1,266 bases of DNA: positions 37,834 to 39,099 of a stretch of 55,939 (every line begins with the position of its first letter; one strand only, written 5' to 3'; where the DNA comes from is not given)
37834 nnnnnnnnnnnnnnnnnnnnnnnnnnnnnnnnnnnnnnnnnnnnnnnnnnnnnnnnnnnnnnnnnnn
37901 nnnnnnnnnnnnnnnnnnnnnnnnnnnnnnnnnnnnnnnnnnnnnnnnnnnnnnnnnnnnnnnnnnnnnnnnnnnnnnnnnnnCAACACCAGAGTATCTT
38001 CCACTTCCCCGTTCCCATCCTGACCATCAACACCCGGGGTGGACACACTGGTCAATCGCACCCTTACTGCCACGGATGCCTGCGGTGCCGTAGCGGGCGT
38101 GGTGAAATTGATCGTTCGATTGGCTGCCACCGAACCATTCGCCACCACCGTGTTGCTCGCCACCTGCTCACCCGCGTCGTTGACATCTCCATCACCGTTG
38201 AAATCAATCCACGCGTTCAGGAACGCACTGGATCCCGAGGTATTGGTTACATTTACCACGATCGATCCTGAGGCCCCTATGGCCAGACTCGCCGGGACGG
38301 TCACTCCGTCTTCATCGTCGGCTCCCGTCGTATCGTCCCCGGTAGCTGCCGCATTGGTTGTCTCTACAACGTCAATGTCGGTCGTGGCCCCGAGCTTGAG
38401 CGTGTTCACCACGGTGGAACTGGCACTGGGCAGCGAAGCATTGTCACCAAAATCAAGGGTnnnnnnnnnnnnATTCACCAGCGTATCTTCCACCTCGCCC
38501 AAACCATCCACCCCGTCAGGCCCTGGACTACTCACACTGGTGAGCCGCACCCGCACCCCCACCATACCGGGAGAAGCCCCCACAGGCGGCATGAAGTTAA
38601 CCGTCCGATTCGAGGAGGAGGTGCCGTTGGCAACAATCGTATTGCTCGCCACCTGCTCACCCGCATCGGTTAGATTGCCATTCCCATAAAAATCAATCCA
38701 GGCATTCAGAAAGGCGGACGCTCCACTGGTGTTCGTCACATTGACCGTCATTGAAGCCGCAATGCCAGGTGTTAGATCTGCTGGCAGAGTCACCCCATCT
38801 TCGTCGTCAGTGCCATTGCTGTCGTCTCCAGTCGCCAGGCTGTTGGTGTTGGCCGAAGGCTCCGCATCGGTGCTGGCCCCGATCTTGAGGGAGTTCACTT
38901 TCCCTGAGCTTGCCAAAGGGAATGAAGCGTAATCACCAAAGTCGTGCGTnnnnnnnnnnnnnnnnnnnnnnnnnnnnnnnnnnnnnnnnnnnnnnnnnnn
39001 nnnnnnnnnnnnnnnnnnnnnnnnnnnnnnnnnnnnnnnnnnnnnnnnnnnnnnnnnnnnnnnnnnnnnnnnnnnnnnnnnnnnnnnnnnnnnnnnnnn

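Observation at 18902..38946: Fourteen GEVED-motif modules spread over three adjacent genes, in two sequence subtypes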

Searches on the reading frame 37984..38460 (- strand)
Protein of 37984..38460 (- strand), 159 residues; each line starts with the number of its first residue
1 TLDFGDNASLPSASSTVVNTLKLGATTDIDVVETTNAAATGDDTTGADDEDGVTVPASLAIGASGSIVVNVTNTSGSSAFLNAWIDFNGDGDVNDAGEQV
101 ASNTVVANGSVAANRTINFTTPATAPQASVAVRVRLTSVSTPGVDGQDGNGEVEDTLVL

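Call 31: predict_structure(alignment_id=A2)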
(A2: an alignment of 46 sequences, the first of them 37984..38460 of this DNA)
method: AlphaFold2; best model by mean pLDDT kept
length: 159 residues; sequences in the alignment: 46
mean_pLDDT: 93.9   pTM: 0.90
mean pLDDT of the five models: 93.9, 93.5, 92.9, 92.7, 92.3
residues with pLDDT >= 90: 138; 70-90: 14; 50-70: 7; < 50: 0
segments of 3 or more residues with pLDDT < 50: none
pLDDT, mean of each block of 10 residues (from residue 1): 94 96 90 91 65 95 98 98 98 96 98 98 96 98 95 96
secondary structure, 60 per line:
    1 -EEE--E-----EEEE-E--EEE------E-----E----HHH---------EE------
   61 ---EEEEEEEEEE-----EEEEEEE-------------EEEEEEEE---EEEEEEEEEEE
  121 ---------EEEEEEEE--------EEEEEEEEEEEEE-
elements in order: E2-4 E13-16 E21-23 E64-73 E79-85 E99-106 E110-120 E130-137 E146-158

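Call 34: fold_search(model_id=the predicted structure, library=pdb)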
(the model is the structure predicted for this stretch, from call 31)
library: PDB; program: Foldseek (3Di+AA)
matches with E <= 10: 1958; with E <= 0.001: 0
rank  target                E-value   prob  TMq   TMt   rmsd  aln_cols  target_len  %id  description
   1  8xgl_A                2.7e-03  1.00  0.40  0.51   6.4       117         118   16  Structure of the Magnaporthe oryzae effector NIS1 (released 2024-09-18)
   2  8xgl_B                2.8e-03  1.00  0.42  0.52   6.2       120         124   18  Structure of the Magnaporthe oryzae effector NIS1 (released 2024-09-18)
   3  7b2p_B                4.0e-03  1.00  0.39  0.12   4.8       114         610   13  Cryo-EM structure of complement C4b in complex with nanobody B5 (released 2022-03-02)
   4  7b2m_B                4.0e-03  0.99  0.41  0.13  12.9       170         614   11  Cryo-EM structure of complement C4b in complex with nanobody E3 (released 2022-03-02)
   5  9qj4_B                7.8e-03  0.98  0.34  0.19   5.3       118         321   12  Structure of the Complement classical and lectin pathway proconvertase, C4b2 (released 2025-12-24)
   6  3frp_G                9.8e-03  0.99  0.36  0.29   5.3       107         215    9  Crystal Structure of Cobra Venom Factor, a Co-factor for C3- and C5 convertase CVFBb (released 2009-04-28)
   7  3hrz_B                9.8e-03  0.99  0.37  0.27   5.0       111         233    9  Cobra Venom Factor (CVF) in complex with human factor B (released 2009-07-07)
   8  6ysq_D                9.8e-03  0.98  0.42  0.13  12.9       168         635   11  The hC4Nb8 complement inhibitory nanobody in complex with C4b (released 2020-06-24)
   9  3l3o_B                9.8e-03  0.95  0.39  0.34  11.5       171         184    6  Staphylococcal Complement Inhibitor (SCIN) in complex with Human Complement Component C3c (released 2010-08-04)
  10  2qki_E                1.0e-02  0.98  0.41  0.36  12.5       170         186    7  Human C3c in complex with the inhibitor compstatin (released 2007-08-14)
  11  5jtw_B                1.1e-02  0.99  0.38  0.12   5.1       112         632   12  Crystal structure of complement C4b re-refined using iMDFF (released 2016-08-10)
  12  2a74_E                1.6e-02  0.93  0.38  0.34  11.6       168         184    7  Human Complement Component C3c (released 2005-09-27)
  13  9x1i_A                1.8e-02  1.00  0.43  0.08   4.4       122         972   19  Structure of endo-beta-N-acetylglucosaminidase HS (released 2026-03-18)
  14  5t98_B                1.8e-02  0.99  0.41  0.11   5.1       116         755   19  Crystal structure of BuGH2Awt (released 2017-09-13)
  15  5t99_A                1.8e-02  0.99  0.41  0.10   4.8       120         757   18  Crystal structure of BuGH2Awt in complex with Galactoisofagomine (released 2017-09-13)
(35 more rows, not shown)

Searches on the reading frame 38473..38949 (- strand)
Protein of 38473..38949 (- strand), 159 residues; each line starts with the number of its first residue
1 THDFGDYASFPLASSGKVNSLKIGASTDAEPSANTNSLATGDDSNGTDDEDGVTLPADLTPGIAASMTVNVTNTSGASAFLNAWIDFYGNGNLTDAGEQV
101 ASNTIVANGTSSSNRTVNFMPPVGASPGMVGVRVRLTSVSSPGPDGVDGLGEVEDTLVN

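Call 21: search_protein_representatives(alignment_id=A1)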
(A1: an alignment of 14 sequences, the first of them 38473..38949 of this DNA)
Query: 14 sequences, 158 profile positions. Proteins with E-value up to 0.001 (for the whole library): 26325; up to 1e-10: 15164; up to 1e-30: 3304. The best 150 are listed.
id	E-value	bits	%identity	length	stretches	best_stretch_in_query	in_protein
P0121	0.0e+00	2981.2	-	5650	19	2-158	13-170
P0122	0.0e+00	2783.7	-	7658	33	2-158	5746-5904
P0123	0.0e+00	2604.7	-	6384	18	2-158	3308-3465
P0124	0.0e+00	2600.2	-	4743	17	2-158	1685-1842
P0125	0.0e+00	2405.6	-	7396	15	2-158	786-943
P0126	0.0e+00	2402.4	-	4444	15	2-158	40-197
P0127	0.0e+00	2265.9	-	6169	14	2-157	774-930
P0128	0.0e+00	2122.7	-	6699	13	2-157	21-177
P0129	0.0e+00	2104.3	-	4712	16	2-158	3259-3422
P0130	0.0e+00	1976.1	-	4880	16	3-158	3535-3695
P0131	0.0e+00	1955.7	-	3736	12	2-158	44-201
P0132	0.0e+00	1831.8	-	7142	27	3-156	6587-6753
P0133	0.0e+00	1827.1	-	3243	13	2-157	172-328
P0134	0.0e+00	1663.1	-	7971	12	2-157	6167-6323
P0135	0.0e+00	1628.4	-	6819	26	2-157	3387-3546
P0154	0.0e+00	1113.4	-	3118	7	2-157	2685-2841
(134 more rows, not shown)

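Call 22: search_solved_structures(query=A1, max_evalue=1, show_alignments=3)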
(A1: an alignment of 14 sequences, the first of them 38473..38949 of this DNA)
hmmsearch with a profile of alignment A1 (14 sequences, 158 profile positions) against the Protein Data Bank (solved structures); distinct sequences matched with E-value up to 1: 0.

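Call 35: find_encoding_contigs(protein=P0154, flank=3000, max_places=3)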
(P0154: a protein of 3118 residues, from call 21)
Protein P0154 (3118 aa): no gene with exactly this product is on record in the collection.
